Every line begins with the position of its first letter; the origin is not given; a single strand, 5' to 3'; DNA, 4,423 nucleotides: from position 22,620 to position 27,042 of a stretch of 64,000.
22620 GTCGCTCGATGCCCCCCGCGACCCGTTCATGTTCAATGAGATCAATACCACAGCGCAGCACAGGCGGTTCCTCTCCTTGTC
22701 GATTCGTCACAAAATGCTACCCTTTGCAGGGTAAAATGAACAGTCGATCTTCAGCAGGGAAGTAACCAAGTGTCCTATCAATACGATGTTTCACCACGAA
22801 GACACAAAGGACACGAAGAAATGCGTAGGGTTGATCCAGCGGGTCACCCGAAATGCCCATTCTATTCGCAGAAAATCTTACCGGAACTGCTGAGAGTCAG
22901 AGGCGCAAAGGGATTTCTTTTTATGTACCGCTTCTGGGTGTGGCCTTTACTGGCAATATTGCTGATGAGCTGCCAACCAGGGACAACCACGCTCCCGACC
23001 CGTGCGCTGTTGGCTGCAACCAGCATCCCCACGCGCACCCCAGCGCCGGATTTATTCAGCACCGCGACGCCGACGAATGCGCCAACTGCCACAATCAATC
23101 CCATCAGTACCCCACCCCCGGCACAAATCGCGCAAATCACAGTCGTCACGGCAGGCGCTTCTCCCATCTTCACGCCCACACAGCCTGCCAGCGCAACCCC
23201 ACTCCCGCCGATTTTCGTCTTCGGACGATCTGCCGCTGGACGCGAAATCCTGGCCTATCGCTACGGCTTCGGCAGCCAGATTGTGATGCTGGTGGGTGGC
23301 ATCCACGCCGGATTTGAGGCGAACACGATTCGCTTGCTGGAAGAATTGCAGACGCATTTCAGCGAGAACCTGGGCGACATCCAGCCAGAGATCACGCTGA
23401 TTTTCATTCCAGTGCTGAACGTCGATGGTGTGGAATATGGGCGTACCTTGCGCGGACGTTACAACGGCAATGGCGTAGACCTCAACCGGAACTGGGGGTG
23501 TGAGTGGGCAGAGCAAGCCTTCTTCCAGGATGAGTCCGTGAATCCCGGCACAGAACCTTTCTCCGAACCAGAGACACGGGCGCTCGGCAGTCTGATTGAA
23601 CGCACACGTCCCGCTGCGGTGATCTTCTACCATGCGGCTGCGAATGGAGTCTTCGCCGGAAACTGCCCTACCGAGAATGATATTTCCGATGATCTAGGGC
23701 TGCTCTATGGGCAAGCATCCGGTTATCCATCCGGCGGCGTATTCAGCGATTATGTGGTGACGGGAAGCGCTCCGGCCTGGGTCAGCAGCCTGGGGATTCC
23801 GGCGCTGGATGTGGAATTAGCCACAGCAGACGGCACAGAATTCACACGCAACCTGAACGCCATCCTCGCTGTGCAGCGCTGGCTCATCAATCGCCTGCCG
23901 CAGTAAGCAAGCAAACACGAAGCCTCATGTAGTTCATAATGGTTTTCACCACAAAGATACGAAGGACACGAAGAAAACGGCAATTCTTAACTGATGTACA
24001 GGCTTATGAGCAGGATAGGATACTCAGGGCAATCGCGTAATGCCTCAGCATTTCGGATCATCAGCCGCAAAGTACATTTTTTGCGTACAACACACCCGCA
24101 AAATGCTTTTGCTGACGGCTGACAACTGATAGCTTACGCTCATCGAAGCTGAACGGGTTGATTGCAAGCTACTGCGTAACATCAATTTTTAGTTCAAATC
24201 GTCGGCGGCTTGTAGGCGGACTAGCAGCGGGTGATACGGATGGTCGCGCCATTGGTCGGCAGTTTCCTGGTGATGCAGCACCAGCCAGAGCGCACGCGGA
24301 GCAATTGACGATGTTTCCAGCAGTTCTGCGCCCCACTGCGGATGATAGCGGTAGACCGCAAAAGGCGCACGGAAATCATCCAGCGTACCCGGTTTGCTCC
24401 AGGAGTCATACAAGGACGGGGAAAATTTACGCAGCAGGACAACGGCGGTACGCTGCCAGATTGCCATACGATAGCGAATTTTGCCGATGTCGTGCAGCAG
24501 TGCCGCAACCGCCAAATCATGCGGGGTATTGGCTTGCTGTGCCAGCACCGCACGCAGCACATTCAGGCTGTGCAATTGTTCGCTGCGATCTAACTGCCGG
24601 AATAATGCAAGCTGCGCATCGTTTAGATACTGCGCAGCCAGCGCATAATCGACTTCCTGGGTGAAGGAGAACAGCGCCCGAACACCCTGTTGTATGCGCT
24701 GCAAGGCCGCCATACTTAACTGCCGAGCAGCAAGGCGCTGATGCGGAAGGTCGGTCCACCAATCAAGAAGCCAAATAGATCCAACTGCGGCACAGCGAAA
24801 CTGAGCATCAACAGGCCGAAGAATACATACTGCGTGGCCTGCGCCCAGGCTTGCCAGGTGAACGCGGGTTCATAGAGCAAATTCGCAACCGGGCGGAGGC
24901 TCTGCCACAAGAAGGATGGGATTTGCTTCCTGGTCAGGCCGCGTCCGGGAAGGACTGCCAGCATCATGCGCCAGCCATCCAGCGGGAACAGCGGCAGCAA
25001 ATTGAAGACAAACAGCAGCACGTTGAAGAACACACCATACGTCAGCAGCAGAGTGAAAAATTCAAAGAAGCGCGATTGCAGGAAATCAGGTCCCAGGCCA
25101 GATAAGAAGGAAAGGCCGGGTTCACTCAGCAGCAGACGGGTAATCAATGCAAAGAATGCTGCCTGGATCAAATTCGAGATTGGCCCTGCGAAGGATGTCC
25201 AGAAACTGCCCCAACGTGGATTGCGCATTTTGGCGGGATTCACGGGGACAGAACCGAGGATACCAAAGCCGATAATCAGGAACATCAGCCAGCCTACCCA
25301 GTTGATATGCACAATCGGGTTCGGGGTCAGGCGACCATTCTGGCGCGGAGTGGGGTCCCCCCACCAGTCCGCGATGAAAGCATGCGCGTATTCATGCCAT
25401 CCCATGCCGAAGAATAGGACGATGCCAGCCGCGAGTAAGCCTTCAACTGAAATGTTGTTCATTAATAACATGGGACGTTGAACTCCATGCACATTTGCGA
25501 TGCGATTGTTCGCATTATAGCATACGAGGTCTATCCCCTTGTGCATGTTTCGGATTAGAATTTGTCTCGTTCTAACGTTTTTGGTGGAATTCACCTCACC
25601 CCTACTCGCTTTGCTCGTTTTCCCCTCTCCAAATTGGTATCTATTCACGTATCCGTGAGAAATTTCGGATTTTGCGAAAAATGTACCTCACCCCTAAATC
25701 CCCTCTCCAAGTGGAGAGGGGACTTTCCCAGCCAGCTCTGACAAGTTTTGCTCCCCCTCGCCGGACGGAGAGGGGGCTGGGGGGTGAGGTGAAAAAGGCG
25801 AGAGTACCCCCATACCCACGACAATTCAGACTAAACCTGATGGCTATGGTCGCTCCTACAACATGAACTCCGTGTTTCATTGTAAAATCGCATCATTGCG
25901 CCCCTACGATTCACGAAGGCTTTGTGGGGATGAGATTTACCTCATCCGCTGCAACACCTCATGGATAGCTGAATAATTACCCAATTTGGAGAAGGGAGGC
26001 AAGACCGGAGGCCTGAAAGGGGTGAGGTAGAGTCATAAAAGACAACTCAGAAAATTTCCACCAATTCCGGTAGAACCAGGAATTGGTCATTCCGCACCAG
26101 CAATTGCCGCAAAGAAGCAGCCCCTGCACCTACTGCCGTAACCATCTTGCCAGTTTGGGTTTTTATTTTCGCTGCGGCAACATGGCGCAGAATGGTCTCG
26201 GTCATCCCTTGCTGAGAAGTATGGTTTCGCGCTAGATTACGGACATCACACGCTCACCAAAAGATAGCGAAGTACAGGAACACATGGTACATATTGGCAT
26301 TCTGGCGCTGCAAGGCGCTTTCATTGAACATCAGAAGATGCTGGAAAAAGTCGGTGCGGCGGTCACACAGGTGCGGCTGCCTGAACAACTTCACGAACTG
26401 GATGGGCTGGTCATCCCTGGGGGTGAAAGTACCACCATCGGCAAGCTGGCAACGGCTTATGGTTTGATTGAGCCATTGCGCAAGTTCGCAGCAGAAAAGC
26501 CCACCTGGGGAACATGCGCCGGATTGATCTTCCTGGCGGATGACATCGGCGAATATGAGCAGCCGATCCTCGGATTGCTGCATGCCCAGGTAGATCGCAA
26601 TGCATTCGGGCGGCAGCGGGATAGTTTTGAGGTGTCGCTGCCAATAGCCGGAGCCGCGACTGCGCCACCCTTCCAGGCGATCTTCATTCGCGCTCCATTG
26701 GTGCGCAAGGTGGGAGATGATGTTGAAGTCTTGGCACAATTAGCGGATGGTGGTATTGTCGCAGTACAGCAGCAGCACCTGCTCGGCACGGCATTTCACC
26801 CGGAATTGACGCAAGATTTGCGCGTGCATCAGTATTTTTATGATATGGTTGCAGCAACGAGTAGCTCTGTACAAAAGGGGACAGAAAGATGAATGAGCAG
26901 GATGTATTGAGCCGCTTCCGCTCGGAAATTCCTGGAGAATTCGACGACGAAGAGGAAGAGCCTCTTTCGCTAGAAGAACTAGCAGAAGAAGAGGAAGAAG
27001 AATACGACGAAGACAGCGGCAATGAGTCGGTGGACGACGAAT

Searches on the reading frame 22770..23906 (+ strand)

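Call 7: search_protein_families(library=pfam, proteins=[window:22770-23906:+], max_evalue=0.001)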
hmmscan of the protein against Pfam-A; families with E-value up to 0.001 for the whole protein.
window:22770-23906:+ (378 aa): 1 family
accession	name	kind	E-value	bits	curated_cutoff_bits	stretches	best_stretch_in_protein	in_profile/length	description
PF00246.29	Peptidase_M14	-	2.6e-19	70.4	21.6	1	149-294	19-188/286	Zinc carboxypeptidase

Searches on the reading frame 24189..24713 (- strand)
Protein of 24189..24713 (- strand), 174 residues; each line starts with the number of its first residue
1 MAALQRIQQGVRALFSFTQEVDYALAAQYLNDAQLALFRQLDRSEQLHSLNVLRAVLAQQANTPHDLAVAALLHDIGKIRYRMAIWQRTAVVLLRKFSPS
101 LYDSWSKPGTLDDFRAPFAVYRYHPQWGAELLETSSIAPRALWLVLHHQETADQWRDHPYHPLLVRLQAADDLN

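Call 7: search_protein_families(library=pfam, proteins=[window:24189-24713:-], max_evalue=0.001)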
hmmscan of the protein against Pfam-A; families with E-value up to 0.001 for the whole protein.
window:24189-24713:- (174 aa): 1 family
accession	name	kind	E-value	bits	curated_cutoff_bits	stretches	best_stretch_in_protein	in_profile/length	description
PF01966.28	HD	-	2.2e-09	38.1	22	1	48-173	4-113/116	HD domain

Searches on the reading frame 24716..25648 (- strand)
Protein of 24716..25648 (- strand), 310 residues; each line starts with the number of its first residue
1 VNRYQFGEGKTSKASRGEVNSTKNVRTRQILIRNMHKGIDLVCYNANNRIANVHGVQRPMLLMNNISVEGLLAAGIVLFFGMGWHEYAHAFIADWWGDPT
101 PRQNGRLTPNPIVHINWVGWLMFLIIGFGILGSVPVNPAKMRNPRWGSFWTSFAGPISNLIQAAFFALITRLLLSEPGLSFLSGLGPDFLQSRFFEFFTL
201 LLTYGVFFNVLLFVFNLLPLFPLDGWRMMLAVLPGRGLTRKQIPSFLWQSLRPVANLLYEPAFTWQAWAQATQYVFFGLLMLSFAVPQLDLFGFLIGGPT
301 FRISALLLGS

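Call 7: search_protein_families(library=pfam, proteins=[window:24716-25648:-], max_evalue=0.001)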
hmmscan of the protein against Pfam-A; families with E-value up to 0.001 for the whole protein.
window:24716-25648:- (310 aa): 1 family
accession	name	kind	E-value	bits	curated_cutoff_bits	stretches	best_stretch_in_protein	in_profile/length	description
PF02163.28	Peptidase_M50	-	1.6e-10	41.2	27.2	2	200-234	161-195/221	Peptidase family M50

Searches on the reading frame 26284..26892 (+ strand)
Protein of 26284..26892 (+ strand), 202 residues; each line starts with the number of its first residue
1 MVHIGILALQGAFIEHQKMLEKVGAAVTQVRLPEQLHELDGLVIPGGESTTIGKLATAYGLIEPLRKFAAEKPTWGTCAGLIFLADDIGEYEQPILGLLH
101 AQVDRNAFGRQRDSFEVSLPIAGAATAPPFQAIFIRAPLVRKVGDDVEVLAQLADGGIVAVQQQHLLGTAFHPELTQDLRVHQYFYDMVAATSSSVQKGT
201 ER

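Call 7: search_protein_families(library=pfam, proteins=[window:26284-26892:+], max_evalue=0.001)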
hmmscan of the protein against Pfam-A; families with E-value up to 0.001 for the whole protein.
window:26284-26892:+ (202 aa): 3 families
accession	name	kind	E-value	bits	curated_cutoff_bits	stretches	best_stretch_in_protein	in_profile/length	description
PF01174.25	SNO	-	2.3e-60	204.1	27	1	6-189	1-186/188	SNO glutamine amidotransferase family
PF00117.34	GATase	-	1.4e-06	28.5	22.8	1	19-187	16-185/190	Glutamine amidotransferase class-I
PF07685.20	GATase_3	-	9.2e-06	25.8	27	1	20-103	19-115/196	CobB/CobQ-like glutamine amidotransferase domain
